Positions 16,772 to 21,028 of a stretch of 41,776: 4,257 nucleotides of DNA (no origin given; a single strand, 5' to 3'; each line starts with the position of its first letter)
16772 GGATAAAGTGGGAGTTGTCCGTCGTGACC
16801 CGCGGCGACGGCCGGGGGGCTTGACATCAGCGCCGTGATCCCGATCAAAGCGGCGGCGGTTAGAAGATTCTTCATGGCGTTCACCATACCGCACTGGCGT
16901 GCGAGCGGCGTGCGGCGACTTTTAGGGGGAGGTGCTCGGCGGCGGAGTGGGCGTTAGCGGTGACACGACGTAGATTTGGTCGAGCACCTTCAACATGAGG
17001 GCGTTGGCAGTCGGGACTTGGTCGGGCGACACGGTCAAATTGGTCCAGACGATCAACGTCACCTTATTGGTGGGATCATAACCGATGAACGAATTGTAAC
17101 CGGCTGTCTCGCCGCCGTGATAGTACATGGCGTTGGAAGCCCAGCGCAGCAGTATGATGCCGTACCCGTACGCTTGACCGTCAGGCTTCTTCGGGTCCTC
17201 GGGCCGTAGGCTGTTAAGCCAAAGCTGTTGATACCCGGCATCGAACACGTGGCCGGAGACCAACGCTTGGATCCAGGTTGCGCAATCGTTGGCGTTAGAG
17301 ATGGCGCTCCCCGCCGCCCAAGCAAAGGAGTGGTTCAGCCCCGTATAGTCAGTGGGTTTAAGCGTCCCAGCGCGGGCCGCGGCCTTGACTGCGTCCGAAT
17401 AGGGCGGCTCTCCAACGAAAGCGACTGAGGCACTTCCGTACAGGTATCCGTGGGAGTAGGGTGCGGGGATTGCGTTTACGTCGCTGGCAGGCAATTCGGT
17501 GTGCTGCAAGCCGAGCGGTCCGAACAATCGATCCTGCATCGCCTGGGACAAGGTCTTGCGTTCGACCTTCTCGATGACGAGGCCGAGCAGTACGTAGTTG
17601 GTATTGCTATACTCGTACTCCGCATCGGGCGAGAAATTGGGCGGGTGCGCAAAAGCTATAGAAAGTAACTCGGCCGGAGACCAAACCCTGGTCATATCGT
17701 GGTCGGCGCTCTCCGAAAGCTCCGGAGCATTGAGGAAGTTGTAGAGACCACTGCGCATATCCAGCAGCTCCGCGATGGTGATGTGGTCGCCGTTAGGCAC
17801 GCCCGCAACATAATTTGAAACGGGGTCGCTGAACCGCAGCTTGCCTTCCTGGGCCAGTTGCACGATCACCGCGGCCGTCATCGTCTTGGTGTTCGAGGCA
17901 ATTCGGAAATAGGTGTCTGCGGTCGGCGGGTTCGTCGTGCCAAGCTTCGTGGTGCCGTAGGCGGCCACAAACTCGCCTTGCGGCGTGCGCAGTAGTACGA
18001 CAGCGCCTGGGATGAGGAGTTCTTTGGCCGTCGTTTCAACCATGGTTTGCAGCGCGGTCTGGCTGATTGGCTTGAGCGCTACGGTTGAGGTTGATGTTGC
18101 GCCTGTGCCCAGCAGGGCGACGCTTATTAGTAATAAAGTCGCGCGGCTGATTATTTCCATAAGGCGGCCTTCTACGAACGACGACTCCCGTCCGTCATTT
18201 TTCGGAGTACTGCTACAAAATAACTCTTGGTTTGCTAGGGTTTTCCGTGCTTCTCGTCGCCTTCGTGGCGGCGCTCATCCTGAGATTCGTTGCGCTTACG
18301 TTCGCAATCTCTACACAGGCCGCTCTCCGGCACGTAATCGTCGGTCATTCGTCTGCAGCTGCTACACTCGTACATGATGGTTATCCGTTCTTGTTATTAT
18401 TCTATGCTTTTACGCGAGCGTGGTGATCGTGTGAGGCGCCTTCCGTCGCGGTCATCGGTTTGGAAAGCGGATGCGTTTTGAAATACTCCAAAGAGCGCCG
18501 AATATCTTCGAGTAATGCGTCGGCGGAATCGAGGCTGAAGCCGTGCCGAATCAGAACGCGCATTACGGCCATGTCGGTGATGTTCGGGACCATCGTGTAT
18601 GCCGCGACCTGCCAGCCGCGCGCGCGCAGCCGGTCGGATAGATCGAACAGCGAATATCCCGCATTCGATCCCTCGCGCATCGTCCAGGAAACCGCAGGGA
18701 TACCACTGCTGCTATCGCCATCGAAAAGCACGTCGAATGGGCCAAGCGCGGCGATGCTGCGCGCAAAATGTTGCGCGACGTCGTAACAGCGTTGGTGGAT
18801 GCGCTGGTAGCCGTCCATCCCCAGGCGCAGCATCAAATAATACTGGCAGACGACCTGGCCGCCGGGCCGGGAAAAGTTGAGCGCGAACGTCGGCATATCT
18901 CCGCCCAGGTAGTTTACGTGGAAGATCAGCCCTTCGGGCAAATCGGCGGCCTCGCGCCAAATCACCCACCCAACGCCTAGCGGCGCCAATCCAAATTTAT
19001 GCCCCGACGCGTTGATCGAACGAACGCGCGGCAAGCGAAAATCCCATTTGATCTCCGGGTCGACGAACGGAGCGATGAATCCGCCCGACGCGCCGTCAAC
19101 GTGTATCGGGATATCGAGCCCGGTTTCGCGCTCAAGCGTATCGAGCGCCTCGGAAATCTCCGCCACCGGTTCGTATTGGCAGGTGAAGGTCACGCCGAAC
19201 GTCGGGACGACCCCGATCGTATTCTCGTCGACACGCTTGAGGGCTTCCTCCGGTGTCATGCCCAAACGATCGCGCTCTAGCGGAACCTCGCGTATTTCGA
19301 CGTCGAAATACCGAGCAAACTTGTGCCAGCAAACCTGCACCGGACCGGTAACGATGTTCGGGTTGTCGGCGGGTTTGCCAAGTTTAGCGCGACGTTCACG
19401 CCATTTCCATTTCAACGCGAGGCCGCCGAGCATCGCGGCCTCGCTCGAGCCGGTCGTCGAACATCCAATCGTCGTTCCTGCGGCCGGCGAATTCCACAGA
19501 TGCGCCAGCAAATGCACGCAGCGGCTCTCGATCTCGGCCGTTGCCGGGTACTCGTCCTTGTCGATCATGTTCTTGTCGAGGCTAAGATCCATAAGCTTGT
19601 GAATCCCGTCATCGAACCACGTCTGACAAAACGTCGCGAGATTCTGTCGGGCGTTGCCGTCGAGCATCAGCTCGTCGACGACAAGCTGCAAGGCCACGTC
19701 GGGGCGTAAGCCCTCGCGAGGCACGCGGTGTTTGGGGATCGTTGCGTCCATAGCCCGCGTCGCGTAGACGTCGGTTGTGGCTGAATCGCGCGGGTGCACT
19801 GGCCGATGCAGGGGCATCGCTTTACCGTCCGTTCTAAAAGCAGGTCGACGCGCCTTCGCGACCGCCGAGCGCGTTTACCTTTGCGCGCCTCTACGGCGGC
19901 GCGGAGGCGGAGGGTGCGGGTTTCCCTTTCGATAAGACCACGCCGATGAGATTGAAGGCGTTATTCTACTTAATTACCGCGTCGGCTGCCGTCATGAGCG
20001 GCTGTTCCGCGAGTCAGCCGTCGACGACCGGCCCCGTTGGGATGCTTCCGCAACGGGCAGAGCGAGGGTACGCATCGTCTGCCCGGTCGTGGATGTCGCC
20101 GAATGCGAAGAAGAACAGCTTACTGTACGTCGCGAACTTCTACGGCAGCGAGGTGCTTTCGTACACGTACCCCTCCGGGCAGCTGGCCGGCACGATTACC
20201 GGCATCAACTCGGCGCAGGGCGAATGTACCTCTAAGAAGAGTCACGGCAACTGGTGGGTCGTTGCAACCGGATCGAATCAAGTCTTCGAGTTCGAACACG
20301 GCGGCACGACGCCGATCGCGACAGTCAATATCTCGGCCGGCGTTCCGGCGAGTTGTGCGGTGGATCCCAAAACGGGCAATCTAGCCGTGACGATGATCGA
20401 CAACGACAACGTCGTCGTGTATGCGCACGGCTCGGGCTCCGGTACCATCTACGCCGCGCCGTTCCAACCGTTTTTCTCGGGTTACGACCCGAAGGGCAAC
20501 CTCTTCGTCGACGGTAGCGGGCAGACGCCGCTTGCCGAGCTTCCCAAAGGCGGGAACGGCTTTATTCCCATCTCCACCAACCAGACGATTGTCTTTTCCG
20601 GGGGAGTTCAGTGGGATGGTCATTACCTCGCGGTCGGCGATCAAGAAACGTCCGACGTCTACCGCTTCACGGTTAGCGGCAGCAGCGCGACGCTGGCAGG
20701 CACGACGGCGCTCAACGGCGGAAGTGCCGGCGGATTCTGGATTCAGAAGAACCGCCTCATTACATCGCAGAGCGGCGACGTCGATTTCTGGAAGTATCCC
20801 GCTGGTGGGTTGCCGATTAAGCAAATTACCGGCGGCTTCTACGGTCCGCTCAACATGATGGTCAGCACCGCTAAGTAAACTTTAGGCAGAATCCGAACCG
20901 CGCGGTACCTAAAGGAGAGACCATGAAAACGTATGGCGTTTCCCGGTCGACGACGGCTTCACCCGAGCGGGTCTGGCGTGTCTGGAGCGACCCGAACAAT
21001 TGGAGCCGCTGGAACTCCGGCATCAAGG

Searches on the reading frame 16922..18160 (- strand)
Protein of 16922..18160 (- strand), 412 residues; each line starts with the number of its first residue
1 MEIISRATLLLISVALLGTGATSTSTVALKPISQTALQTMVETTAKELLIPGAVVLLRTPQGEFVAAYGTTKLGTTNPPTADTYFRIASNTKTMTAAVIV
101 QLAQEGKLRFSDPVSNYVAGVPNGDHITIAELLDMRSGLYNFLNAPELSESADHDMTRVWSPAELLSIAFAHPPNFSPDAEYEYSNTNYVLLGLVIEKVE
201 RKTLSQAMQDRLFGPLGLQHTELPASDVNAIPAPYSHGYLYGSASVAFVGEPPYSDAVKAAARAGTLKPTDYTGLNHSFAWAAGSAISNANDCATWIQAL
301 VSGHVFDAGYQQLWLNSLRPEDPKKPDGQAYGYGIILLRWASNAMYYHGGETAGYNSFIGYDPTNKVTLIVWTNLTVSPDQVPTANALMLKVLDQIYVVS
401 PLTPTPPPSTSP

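Call 11: search_protein_families(library=pfam, proteins=[window:16922-18160:-], max_evalue=0.001)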
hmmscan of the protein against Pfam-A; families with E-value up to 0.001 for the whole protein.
window:16922-18160:- (412 aa): 1 family
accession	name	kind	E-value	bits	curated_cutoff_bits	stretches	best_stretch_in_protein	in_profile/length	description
PF00144.29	Beta-lactamase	-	5.6e-61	207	27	1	41-392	5-327/329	Beta-lactamase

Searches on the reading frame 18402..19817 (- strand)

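Call 11: search_protein_families(library=pfam, proteins=[window:18402-19817:-], max_evalue=0.001)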
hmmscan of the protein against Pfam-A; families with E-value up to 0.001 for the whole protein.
window:18402-19817:- (471 aa): 1 family
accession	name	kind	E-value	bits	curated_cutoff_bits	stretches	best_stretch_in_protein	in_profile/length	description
PF00282.25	Pyridoxal_deC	-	3.3e-81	273.3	27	1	48-376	17-370/375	Pyridoxal-dependent decarboxylase conserved domain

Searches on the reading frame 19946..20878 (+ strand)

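Call 11: search_protein_families(library=pfam, proteins=[window:19946-20878:+], max_evalue=0.001)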
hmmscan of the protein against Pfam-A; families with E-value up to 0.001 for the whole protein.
window:19946-20878:+ (310 aa): 0 families

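Call 62: search_protein_families(library=pfam, proteins=[window:19946-20878:+], max_evalue=1)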
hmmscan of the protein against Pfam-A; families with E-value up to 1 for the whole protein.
window:19946-20878:+ (310 aa): 1 family
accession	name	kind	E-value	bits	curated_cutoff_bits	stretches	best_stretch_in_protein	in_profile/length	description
PF10282.15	Lactonase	-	0.02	14.5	21.7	0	113-168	270-327/344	Lactonase, 7-bladed beta-propeller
